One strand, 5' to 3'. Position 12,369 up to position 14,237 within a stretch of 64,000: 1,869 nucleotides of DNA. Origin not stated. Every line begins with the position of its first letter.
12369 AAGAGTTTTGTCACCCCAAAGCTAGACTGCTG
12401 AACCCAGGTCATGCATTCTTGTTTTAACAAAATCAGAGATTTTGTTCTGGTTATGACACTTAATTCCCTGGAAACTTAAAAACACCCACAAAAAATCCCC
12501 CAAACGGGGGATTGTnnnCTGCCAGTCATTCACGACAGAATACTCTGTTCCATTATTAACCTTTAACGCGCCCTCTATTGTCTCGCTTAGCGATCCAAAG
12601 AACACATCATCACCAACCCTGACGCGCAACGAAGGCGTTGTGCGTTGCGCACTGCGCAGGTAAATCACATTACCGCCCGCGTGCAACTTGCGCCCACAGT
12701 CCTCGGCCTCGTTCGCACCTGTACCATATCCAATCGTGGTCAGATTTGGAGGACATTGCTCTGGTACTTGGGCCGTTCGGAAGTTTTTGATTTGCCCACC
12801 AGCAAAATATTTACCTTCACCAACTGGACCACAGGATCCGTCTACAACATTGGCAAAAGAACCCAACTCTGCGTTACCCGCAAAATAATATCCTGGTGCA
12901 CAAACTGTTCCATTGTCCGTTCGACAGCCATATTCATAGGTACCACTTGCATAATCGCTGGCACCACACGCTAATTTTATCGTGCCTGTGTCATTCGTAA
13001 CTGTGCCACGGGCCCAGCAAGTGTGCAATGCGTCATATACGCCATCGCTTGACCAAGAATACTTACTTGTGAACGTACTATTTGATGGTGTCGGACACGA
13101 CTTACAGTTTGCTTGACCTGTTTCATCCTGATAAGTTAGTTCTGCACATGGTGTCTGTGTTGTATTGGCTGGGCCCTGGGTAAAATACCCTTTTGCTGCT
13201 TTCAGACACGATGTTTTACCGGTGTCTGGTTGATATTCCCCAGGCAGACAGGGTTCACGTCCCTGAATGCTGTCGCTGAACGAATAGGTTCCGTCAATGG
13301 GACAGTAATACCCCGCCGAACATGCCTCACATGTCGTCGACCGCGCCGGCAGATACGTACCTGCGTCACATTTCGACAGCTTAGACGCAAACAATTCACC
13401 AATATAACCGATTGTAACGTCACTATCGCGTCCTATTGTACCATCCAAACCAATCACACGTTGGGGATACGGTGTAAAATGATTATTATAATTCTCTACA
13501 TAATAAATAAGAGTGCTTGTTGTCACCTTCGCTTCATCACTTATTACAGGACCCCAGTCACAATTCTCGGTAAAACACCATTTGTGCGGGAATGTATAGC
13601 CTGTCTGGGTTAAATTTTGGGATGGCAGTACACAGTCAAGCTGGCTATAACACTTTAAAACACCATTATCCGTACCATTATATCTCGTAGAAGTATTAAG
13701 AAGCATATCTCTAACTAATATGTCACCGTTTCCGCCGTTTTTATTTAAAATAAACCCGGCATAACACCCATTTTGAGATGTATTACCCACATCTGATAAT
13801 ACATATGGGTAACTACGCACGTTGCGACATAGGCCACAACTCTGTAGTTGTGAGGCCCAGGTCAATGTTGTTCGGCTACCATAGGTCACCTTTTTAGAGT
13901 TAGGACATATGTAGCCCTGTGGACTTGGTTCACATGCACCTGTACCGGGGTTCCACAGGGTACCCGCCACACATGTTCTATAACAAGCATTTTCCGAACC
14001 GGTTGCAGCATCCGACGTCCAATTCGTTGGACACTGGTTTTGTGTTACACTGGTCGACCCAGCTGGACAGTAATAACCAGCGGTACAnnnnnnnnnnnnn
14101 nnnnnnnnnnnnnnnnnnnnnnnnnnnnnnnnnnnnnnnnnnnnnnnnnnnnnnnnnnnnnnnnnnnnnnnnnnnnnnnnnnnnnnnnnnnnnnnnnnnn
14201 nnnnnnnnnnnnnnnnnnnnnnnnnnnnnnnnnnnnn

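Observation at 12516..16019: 1167-aa secreted protein combining Listeria-Bacteroides (Flg_new) repeats with Cys-rich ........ modules and long intragenic DNA repeats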

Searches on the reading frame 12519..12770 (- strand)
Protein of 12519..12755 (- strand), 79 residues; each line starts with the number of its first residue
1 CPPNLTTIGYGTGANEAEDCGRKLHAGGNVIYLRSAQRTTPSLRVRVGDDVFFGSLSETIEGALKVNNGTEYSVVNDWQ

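Call 16: search_protein_families(library=pfam, proteins=[window:12519-12755:-], max_evalue=10)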
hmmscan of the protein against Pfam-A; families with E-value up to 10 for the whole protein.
seq(79 aa): 2 families
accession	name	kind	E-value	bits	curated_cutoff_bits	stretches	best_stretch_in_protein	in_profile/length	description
PF02324.22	Glyco_hydro_70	-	0.11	11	24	1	5-52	439-483/831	Glycosyl hydrolase family 70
PF23705.1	RxLR_effector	-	0.12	13.4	27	1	9-48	51-92/95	RxLR effector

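Call 19: search_solved_structures(query=A2, max_evalue=10)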
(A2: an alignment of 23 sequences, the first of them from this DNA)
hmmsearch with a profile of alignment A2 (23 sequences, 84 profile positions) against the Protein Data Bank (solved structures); distinct sequences matched with E-value up to 10: 1.
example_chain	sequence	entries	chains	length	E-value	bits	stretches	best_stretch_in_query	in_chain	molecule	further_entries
8wuc_a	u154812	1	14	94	1.1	12.7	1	18-62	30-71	Co-chaperonin GroES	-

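Call 22: find_related_loci(query=A3, collection=genome_contigs, flank=10000)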
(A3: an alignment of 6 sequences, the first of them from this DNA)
Query A3 (84 aa) in genome_contigs; peptide patterns used: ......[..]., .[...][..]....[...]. (x = any residue, [..] = any of these).
228 stretches matched a pattern; 22 encode a relative of the query (tblastn E <= 1e-3); 22 distinct loci.
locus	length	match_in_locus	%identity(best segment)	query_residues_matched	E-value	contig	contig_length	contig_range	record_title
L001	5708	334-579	77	4-84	8e-40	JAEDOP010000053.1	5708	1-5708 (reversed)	MAG: Alphaproteobacteria bacterium isolate MAG321 NODE_12596_length_5708_cov_4.709712, whole genome shotgun sequence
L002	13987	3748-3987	74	6-84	6e-39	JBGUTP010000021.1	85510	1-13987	MAG: Candidatus Enterousia sp. isolate fecal_MAG_67 fecal_MAG_67_contig_0021, whole genome shotgun sequence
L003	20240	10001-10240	75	6-84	5e-37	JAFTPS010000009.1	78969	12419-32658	MAG: Alphaproteobacteria bacterium isolate RGIG4037 Roe_deer_Cecum-5__c3419, whole genome shotgun sequence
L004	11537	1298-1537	74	6-84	9e-37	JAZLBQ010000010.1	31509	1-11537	MAG: Candidatus Enterousia sp. isolate T1900045063_TC20190056.MAGScoT_cleanbin_000013 SGB_4572_k141_2082621, whole genom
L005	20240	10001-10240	73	6-84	8e-37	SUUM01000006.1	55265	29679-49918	MAG: Alphaproteobacteria bacterium isolate SIG46 NODE_3399_length_55265_cov_6.463582, whole genome shotgun sequence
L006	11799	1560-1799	73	6-84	3e-36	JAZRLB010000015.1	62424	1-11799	MAG: Candidatus Enterousia sp. isolate T1900045443_YK20190134.MAGScoT_cleanbin_000013 SGB_7129_k141_3742979, whole genom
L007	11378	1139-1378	71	6-84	4e-36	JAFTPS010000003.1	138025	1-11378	MAG: Alphaproteobacteria bacterium isolate RGIG4037 Roe_deer_Cecum-5__c1035, whole genome shotgun sequence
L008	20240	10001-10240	71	6-84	3e-35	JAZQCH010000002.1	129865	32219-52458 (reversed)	MAG: Candidatus Enterousia sp. isolate T1900044638_TS20190104.MAGScoT_cleanbin_000052 SGB_1211_k141_46608, whole genome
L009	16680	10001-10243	68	5-84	4e-35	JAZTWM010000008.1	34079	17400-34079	MAG: Candidatus Enterousia sp. isolate T1900045333_YK20190022.MAGScoT_cleanbin_000042 SGB_6555_k141_2233247, whole genom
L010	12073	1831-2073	75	5-84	1e-39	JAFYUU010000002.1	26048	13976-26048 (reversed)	MAG: Alphaproteobacteria bacterium isolate RGIG7441 Water_buffalos_Colon-1__c143734, whole genome shotgun sequence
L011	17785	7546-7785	69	6-84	1e-33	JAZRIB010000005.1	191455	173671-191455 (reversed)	MAG: Candidatus Enterousia sp. isolate T1900045477_YK20190171.MAGScoT_cleanbin_000036 SGB_7287_k141_1435110, whole genom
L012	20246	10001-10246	66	5-84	4e-33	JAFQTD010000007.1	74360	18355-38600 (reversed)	MAG: Alphaproteobacteria bacterium isolate RGIG2127 Goat_Colon-5__c78059, whole genome shotgun sequence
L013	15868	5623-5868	65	5-84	4e-32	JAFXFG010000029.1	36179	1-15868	MAG: Alphaproteobacteria bacterium isolate RGIG6362 Sheep_Rectum-4__c482791, whole genome shotgun sequence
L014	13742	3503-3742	64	6-84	9e-30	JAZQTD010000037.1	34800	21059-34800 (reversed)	MAG: Candidatus Enterousia sp. isolate T1900045192_TC20190188.MAGScoT_cleanbin_000014 SGB_5297_k141_524838, whole genome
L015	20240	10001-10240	60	6-84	2e-27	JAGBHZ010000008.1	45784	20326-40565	MAG: Alphaproteobacteria bacterium isolate RGIG9136 Water_deer_Rectum.Co__c810332, whole genome shotgun sequence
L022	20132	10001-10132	40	10-56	5e-5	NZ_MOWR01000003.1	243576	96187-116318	Streptococcus sp. 'caviae' strain Cavy grass 6 NODE_3_length_243576_cov_201.465, whole genome shotgun sequence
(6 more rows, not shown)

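Call 27: predict_structure(alignment_id=A2)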
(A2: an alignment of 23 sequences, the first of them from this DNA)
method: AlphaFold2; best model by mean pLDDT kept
length: 84 residues; sequences in the alignment: 23
mean_pLDDT: 79.1   pTM: 0.69
mean pLDDT of the five models: 79.1, 74.6, 73.3, 71.3, 68.6
residues with pLDDT >= 90: 10; 70-90: 59; 50-70: 10; < 50: 5
segments of 3 or more residues with pLDDT < 50: 1-3
pLDDT, mean of each block of 10 residues (from residue 1): 64 65 82 85 88 91 81 84 61
secondary structure, 60 per line:
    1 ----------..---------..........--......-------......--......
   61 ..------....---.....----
elements in order: E25-31 E34-39 E47-52 E55-62 E69-72 E76-80

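Call 36: find_homologous_proteins(query=A2, max_evalue=0.001)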
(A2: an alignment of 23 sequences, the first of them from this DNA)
Query A2 (23 sequences) (84 aa, profile of the alignment): 58 proteins with E <= 0.001 among 1400 candidates.
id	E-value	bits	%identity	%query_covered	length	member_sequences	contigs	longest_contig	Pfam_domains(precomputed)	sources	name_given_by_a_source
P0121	2.8e-37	144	52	95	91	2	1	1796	-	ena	-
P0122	6.1e-37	143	53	93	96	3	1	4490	-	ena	-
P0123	3.8e-36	141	55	92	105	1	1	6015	-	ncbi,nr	ncbi:MAG: hypothetical protein K2I81_03805, partial [Alphaproteobacteria bacterium]|nr:hypothetical 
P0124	7.3e-36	140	52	96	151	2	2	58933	-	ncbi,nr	ncbi:MAG: hypothetical protein K2L95_02400, partial [Alphaproteobacteria bacterium]|nr:hypothetical 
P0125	1.9e-35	139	54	94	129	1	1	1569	-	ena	-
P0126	6.0e-35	137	53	93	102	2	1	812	-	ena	-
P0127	3.1e-34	135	52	96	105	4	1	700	-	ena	-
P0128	1.1e-33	133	54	93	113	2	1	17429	-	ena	-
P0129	1.6e-33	132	73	95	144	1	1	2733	-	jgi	jgi:hypothetical protein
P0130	2.0e-33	132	50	92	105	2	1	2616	-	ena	-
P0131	2.3e-33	132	63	94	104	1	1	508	-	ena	-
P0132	5.5e-33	131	65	94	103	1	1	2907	-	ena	-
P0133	1.1e-32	130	48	94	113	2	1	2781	-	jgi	-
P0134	2.1e-32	129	51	93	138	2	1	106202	-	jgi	jgi:hypothetical protein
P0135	5.8e-32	127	66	94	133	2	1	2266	-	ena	-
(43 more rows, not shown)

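Call 44: search_protein_representatives(alignment_id=A2)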
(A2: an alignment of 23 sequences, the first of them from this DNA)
Query: 23 sequences, 84 profile positions. Proteins with E-value up to 0.001 (for the whole library): 833; up to 1e-10: 422; up to 1e-30: 81. The best 150 are listed.
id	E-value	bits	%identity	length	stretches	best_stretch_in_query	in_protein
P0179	2.9e-37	142.8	-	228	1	1-84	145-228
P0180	7.3e-37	141.5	-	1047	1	1-84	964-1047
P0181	3.0e-36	139.5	-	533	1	1-84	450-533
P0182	7.3e-36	138.3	-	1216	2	1-84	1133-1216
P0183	7.6e-36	138.2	-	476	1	1-84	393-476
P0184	8.1e-36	138.1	-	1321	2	1-84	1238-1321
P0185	9.3e-36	138.0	-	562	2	2-84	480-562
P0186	1.4e-35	137.4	-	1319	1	1-84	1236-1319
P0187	1.5e-35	137.3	-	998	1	2-84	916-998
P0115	2.0e-35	136.9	-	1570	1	1-84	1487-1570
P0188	2.1e-35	136.8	-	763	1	2-84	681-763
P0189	2.4e-35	136.6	-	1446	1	2-84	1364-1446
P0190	2.8e-35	136.4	-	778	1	1-84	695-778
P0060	4.4e-35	135.8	-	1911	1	1-84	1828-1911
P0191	5.5e-35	135.5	-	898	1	1-84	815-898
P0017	6.8e-33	128.8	-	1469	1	1-84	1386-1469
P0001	2.4e-30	120.6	-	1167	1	3-84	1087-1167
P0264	6.3e-30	119.3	-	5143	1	1-84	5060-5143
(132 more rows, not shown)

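Call 62: fold_search(model_id=the predicted structure, library=pdb)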
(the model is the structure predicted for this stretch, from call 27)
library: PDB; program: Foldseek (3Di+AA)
matches with E <= 10: 10; with E <= 0.001: 0
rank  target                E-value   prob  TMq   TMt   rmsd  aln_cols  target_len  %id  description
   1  4x2y_B                5.9e+00  0.01  0.12  0.08  11.8        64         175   14  Crystal structure of a chimeric Murine Norovirus NS6 protease (inactive C139A mutant) in which the P4-P4 prime residue (released 2015-02-18)
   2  9dey_A                6.7e+00  0.01  0.16  0.09  12.0        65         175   12  Human norovirus GII.4 Sydney protease (released 2025-02-19)
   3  7cd9_A                7.1e+00  0.01  0.15  0.09  12.3        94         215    8  Crystal Structure of SETDB1 tudor domain in complexed with Compound 6 (released 2021-04-07)
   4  9e2g_0G               8.0e+00  0.01  0.14  0.03  12.2        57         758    7  Cryo-EM structure of 48 nm repeat of microtubule doublet from T. brucei flagellum (released 2025-03-12)
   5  3u6x_S                8.0e+00  0.01  0.13  0.11  11.8        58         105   16  Phage TP901-1 baseplate tripod (released 2012-07-04)
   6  4x2v_A                8.0e+00  0.01  0.16  0.09  11.8        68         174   15  Crystal structure of the Murine Norovirus NS6 protease (inactive C139A mutant) with a C-terminal extension to include  (released 2015-02-18)
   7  8k2v_A                8.5e+00  0.02  0.17  0.09  10.7        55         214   25  3-Methylcrotonyl-CoA Carboxylase in MCCD state with Acetyl CoA (released 2024-07-10)
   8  9e78_1O               8.5e+00  0.01  0.18  0.04  10.5        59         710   15  48-nm repeat of the Leishmania tarentolae doublet microtubule (released 2025-03-12)
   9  9olq_G                9.6e+00  0.03  0.17  0.08   5.8        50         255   10  Designed allosteric facilitated dissociation switch AS1_K46L_E50W_K172W_E173Y in complex state THE (released 2025-08-20)
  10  4pj1_1                9.6e+00  0.01  0.16  0.14  10.7        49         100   14  Crystal structure of the human mitochondrial chaperonin symmetrical 'football' complex (released 2015-04-29)

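Call 78: search_protein_families(library=pfam, proteins=[L005:566-10243:+], max_evalue=0.001)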
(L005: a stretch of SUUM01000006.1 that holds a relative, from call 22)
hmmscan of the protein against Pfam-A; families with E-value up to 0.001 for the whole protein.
L005:566-10243:+ (3225 aa): 0 families

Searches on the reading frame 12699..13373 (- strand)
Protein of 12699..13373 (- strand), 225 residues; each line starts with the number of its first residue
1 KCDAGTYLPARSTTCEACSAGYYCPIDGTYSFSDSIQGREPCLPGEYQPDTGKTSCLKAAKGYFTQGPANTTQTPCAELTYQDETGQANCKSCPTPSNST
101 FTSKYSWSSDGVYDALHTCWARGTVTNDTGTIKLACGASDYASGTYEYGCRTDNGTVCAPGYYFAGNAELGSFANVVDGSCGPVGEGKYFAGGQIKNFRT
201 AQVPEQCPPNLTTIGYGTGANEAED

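Call 16: search_protein_families(library=pfam, proteins=[window:12699-13373:-], max_evalue=10)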
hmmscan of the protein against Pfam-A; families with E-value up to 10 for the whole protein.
seq(225 aa): 3 families
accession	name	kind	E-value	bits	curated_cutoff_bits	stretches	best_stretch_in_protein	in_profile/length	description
PF07699.19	Ephrin_rec_like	-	5e-08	33.1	23.1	3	74-104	12-40/48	Tyrosine-protein kinase ephrin type A/B receptor-like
PF07562.20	NCD3G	-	0.15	12.4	38.9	1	74-95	30-50/54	Nine Cysteines Domain of family 3 GPCR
PF00020.24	TNFR_c6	-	0.34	11.8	29.4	2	2-19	1-19/39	TNFR/NGFR cysteine-rich region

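Call 66: search_solved_structures(query=window:12699-13373:-, max_evalue=10)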
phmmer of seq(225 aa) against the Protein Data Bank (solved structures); distinct sequences matched with E-value up to 10: 4.
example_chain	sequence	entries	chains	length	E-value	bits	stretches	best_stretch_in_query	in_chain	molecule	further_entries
9eb2_A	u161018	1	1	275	0.26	14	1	92-166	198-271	MHC Rfp-Y class I alpha chain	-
6ibu_A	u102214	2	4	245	0.45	13.2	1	119-167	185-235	Probable glycosidase crf1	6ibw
3p73_A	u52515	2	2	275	0.66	12.6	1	91-163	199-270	MHC Rfp-Y class I alpha chain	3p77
9eb3_A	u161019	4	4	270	0.73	12.5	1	92-163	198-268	MHC Rfp-Y class I alpha chain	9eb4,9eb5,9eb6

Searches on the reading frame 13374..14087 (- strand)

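Call 16: search_protein_families(library=pfam, proteins=[window:13374-14087:-], max_evalue=10)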
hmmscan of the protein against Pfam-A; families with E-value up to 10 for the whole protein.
seq(238 aa): 2 families
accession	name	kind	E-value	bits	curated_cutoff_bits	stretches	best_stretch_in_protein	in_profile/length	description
PF01607.29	CBM_14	-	0.67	10.6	22.1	1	36-57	28-49/53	Chitin binding Peritrophin-A domain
PF08516.17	ADAM_CR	-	5.8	7.8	29.4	1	1-61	5-62/115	ADAM cysteine-rich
